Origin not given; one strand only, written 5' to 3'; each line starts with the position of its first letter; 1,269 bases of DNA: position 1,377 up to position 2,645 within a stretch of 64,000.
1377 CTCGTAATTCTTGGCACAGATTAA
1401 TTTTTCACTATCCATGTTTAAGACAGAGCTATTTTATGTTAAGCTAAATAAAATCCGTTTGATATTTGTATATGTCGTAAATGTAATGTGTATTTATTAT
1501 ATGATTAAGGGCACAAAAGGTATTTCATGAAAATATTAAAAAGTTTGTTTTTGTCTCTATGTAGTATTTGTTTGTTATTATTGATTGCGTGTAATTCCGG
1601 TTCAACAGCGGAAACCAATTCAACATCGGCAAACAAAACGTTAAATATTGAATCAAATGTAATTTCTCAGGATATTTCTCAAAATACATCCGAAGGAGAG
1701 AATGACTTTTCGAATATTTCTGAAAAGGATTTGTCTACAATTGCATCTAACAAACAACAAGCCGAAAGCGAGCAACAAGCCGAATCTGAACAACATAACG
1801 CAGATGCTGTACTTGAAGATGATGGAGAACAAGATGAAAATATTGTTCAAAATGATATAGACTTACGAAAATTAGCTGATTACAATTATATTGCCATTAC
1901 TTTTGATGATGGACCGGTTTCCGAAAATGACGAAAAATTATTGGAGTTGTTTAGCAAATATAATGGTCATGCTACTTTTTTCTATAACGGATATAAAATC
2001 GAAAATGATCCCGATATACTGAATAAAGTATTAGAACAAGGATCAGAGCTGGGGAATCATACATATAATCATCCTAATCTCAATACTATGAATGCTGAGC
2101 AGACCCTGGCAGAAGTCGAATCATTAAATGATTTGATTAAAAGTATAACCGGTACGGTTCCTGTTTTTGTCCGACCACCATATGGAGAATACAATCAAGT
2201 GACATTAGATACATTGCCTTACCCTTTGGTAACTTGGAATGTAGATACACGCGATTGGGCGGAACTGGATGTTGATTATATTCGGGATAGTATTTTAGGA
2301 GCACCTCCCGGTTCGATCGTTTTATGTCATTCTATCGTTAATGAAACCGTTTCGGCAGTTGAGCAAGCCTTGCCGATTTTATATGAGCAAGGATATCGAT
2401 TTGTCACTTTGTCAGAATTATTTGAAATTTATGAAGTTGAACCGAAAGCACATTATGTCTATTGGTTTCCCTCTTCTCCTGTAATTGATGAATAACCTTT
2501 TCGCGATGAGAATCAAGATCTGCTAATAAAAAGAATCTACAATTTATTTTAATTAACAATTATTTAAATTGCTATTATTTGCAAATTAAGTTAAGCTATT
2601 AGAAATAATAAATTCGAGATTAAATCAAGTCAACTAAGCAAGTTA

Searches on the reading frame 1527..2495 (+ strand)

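Call 65: search_protein_families(library=pfam, proteins=[window:1527-2495:+], max_evalue=0.000001)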
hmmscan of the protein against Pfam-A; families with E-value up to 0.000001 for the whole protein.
window:1527-2495:+ (322 aa): 1 family
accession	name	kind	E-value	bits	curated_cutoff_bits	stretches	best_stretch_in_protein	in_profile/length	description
PF01522.26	Polysacc_deac_1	-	4.6e-32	111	23.1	1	120-228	7-114/124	Polysaccharide deacetylase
